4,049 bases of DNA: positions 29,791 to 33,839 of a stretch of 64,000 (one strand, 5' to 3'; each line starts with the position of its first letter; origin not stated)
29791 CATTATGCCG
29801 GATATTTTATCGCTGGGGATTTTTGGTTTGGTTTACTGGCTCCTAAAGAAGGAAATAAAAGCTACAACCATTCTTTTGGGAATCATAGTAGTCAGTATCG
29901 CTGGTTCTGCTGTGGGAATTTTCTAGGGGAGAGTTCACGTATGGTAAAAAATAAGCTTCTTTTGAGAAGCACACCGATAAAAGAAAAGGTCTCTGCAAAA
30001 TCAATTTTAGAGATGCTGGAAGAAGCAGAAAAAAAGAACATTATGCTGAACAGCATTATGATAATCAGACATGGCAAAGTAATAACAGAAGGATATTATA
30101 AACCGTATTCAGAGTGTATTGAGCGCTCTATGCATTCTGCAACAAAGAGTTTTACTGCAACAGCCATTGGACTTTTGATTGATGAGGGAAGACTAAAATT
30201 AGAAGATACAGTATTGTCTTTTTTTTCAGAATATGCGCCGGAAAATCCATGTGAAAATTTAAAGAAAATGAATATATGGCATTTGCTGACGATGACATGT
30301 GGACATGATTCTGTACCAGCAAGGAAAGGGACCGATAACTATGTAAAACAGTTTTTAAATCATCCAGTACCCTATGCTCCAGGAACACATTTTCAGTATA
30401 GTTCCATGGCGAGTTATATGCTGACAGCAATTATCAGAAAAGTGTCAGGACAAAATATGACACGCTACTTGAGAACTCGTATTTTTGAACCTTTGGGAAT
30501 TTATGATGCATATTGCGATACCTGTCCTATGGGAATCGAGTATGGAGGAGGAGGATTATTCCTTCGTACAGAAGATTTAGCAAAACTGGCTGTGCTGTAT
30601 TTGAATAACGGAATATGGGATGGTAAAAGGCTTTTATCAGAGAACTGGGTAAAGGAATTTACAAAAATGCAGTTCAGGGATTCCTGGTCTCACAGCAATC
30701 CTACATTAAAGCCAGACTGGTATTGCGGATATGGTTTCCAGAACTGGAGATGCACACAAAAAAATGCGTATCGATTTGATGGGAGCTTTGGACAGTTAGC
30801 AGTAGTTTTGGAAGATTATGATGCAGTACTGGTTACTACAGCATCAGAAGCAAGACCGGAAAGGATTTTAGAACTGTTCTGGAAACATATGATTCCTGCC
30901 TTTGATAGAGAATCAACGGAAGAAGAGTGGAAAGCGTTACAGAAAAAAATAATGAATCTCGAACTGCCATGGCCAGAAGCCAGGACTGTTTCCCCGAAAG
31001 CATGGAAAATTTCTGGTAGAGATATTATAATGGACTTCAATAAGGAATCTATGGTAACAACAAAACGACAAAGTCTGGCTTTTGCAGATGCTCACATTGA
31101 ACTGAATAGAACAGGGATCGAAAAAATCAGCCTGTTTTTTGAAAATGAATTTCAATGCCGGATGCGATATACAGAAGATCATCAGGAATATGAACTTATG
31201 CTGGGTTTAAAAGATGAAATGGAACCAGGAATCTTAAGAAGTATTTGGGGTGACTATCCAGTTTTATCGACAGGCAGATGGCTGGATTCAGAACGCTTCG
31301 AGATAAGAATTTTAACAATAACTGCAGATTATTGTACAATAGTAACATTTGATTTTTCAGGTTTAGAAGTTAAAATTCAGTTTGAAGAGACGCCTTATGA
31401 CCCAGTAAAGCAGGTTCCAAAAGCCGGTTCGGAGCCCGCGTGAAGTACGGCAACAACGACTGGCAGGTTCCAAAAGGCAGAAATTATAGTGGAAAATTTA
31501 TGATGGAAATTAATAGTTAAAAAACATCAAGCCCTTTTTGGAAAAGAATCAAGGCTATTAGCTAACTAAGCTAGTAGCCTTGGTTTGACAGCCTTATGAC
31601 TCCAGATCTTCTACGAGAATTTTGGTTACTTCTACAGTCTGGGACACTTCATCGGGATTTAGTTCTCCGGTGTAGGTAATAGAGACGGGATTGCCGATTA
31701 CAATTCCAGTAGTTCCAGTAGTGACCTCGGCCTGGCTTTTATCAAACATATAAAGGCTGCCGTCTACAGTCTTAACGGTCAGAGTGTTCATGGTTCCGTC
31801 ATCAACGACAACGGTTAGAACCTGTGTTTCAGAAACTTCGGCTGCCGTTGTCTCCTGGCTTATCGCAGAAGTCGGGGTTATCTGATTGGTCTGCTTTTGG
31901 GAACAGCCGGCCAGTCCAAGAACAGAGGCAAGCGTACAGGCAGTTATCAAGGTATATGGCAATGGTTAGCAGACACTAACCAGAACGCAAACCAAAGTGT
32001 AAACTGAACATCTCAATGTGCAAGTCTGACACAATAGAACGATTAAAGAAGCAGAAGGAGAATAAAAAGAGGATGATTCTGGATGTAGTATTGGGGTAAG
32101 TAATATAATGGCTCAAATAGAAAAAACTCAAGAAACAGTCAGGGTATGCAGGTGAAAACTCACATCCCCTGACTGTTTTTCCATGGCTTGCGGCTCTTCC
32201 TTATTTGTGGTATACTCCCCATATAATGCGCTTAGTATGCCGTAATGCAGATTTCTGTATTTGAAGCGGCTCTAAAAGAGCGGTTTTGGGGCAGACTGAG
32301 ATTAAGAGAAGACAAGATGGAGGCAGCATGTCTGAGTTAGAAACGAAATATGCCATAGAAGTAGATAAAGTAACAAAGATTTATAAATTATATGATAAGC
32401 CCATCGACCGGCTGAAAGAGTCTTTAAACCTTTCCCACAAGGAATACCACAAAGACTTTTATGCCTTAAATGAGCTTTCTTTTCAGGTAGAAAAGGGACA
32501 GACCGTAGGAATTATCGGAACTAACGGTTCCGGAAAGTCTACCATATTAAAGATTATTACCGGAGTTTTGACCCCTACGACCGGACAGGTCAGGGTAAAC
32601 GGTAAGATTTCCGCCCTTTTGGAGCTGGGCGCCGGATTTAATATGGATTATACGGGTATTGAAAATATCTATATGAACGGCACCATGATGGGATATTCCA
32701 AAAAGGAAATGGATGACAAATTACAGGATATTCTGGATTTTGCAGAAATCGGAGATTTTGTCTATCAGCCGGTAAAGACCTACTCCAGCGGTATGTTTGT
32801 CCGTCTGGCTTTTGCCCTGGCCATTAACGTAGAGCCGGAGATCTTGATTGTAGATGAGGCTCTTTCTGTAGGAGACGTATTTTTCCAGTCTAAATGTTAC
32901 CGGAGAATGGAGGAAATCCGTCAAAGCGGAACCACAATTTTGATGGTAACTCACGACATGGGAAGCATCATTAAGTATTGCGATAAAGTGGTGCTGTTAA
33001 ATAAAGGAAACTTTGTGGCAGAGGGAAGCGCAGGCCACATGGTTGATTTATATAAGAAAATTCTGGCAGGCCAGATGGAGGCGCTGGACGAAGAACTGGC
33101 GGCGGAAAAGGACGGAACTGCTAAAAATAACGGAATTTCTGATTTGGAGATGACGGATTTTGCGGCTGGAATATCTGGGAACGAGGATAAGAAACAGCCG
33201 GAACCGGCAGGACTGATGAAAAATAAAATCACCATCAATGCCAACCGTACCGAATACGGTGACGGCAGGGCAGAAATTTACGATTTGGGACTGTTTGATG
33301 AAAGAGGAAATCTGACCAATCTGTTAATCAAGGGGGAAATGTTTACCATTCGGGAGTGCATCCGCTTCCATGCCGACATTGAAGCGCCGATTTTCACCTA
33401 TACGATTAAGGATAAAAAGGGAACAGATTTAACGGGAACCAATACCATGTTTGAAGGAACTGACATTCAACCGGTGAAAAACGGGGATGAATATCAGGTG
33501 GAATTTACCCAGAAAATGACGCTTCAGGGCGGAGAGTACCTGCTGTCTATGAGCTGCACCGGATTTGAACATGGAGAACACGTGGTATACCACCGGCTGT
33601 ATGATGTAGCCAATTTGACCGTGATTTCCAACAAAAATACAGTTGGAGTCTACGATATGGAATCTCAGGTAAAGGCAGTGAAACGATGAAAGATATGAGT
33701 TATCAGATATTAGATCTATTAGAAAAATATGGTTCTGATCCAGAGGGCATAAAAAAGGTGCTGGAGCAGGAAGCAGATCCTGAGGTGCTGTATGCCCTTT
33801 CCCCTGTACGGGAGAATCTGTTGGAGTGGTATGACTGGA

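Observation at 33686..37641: WbdD/WbbB-like chain-terminator and molecular-ruler logic in a Firmicute glycan locus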

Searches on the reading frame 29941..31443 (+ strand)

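Call 5: search_protein_families(library=pfam, proteins=[window:29941-31443:+], max_evalue=0.01)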
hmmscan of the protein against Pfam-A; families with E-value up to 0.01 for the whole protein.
window:29941-31443:+ (500 aa): 1 family
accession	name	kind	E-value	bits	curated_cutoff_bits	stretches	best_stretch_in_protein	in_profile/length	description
PF00144.29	Beta-lactamase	-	2.2e-33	116.3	27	1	38-306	18-313/329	Beta-lactamase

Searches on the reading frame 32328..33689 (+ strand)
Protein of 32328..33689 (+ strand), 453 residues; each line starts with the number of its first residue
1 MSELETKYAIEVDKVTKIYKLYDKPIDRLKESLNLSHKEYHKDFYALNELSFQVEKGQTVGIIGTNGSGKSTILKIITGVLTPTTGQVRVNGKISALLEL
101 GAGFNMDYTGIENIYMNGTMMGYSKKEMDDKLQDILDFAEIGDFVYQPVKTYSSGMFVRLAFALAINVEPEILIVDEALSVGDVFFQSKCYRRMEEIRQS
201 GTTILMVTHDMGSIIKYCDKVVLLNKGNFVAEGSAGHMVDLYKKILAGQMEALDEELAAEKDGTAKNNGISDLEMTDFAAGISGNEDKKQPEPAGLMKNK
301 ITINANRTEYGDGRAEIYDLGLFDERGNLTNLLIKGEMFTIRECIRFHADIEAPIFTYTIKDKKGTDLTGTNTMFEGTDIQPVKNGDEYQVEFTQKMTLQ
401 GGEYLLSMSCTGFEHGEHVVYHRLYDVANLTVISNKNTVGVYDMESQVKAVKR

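Call 5: search_protein_families(library=pfam, proteins=[window:32328-33689:+], max_evalue=0.01)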
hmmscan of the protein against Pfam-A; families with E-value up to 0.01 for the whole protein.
window:32328-33689:+ (453 aa): 7 families
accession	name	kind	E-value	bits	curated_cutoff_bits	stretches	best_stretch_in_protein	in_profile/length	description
PF14524.12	Wzt_C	-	6.4e-43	146.6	30.4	1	307-444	2-143/143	Wzt C-terminal domain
PF00005.33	ABC_tran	-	7.6e-24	85.3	25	1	47-179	1-136/137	ABC transporter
PF13555.12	AAA_29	-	2.7e-06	27.5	27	1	52-91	17-55/61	P-loop containing region of AAA domain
PF13476.12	AAA_23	-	4.6e-05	24.6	27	1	49-88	12-50/201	AAA domain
PF02463.25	SMC_N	-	0.0019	18.1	40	1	48-91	16-59/220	RecF/RecN/SMC N terminal domain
PF13175.12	AAA_15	-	0.0026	17.9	32.1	1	61-83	27-49/374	AAA ATPase domain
PF13304.12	AAA_21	-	0.0071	16.9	27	0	61-78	3-20/304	AAA domain, putative AbiEii toxin, Type IV TA system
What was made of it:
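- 32328..33689 (+): wzt: ABC-transporter ATPase (NBD about nt 32466-32864) with a C-terminal Wzt_C carbohydrate-binding domain (aa 307-444, nt 33246-33659). Pfam ABC_tran 7.6e-24 and Wzt_C 6.4e-43 (call 5).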

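Call 6: search_protein_families(library=ncbifam, proteins=[window:32328-33689:+], max_evalue=0.01)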
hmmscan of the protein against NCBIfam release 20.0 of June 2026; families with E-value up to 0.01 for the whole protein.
window:32328-33689:+ (453 aa): 186 families (the best 25 are shown)
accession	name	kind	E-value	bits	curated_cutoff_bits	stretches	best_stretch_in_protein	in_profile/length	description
NF010065.0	PRK13545.1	equivalog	1.1e-73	248.8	538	1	7-249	2-241/549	teichoic acids export protein ATP-binding subunit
NF010066.0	PRK13546.1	equivalog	1.1e-63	215.1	320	1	9-247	4-239/264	teichoic acids export ABC transporter ATP-binding subunit TagH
NF050108.1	galactan_ABC_ATP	equivalog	2.4e-49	167.8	400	1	46-243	44-241/244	galactan export ABC transporter ATP-binding subunit Wzt/RfbE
TIGR01188.1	drrA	subfamily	8.4e-41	140.2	312.45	1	39-243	2-217/302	daunorubicin resistance ABC transporter, ATP-binding protein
TIGR04521.1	ECF_ATPase_2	equivalog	1.2e-31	109.9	330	2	111-245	103-239/279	energy-coupling factor transporter ATPase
TIGR04520.1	ECF_ATPase_1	equivalog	2.5e-31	109.1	315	2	122-247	107-232/269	energy-coupling factor transporter ATPase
NF010059.0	PRK13536.1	equivalog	2.7e-29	102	549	1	38-240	51-263/342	nodulation factor ABC transporter ATP-binding protein NodI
TIGR02769.1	nickel_nikE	equivalog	1.4e-28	100.2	332.55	2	125-238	123-238/265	nickel import ATP-binding protein NikE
NF010060.0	PRK13537.1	equivalog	3e-28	98.6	521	1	38-240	23-235/314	nodulation factor ABC transporter ATP-binding protein NodI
NF010156.0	PRK13635.1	equivalog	2.1e-27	96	392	2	35-93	11-69/279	energy-coupling factor ABC transporter ATP-binding protein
NF010068.0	PRK13548.1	equivalog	2.5e-27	95.6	261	1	46-237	20-229/261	heme ABC transporter ATP-binding protein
TIGR01288.1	nodI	equivalog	4.7e-27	94.8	424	1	43-240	16-224/303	nodulation factor ABC transporter ATP-binding protein NodI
NF007739.0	PRK10419.1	subfamily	1.1e-26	93.9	354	2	125-241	124-242/268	nickel ABC transporter ATP-binding protein NikE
TIGR01166.1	cbiO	subfamily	1.6e-25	89.7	211.8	2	40-93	1-54/190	cobalt ABC transporter, ATP-binding protein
TIGR02673.1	FtsE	equivalog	2.7e-25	89.3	264.85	2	37-93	8-64/214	cell division ATP-binding protein FtsE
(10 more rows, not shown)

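Call 70: search_solved_structures(query=window:32328-33686:+, max_evalue=0.001, show_alignments=0)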
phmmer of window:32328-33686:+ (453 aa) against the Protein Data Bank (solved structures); distinct sequences matched with E-value up to 0.001: 550 (the best 60 are shown).
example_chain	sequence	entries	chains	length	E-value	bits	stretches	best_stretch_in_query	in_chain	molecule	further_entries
8dku_A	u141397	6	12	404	1.9e-83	283.9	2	10-248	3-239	ABC transporter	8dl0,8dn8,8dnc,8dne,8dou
7k2t_A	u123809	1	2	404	4.7e-83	282.6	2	10-248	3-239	ABC transporter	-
6amx_A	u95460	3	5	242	9.1e-76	258.6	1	12-245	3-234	ABC transporter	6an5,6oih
6m96_A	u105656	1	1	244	1.6e-75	257.9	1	10-245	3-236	ABC transporter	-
6jbh_A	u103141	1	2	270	2.4e-64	221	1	7-259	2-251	TarH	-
7dd0_A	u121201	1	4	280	1e-57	199.2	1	10-243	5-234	Teichoic acids export ATP-binding protein TagH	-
9cfl_B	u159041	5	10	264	1.6e-55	192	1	9-245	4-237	Teichoic acids export ATP-binding protein TagH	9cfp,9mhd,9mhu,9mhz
9qfx_C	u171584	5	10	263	4.8e-40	141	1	45-249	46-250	ABC transporter ATP-binding protein | Probable o-antigen/lipopolysaccharide transport ATP-binding protein ABC transporter RfbE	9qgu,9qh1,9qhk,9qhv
9qhw_C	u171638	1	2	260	5.1e-40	140.9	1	45-249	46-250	ABC transporter ATP-binding protein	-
9qhj_C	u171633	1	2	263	1.2e-39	139.6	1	45-249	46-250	Probable o-antigen/lipopolysaccharide transport ATP-binding protein ABC transporter RfbE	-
9qhx_C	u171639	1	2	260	1.3e-39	139.5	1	45-249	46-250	ABC transporter ATP-binding protein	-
8tsi_A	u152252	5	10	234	6.8e-33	117.4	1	41-229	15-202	ABC transporter ATP-binding protein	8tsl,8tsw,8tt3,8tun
8tsh_A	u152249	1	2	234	1.8e-32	116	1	41-229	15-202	ABC transporter ATP-binding protein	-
7w01_A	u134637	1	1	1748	7.1e-30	107.5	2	42-242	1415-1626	Phospholipid-transporting ATPase ABCA3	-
7w02_A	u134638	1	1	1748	4.7e-29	104.7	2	42-242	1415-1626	Phospholipid-transporting ATPase ABCA3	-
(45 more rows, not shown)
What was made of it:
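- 32328..33689 (+): PDB 8dku/7k2t full-length Wzt at about 1e-83 (call 70).
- On Wzt with a cap-binding carbohydrate-binding module (ABC-dependent capped-glycan export): Two matched stretches on full-length Wzt 7k2t/8dku (call 70).
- Checked: It matches the full-length Aquifex Wzt structures 8dku and 7k2t at about 1e-83, over two stretches (call 70).
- Wzt_C (calls 5, 70).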
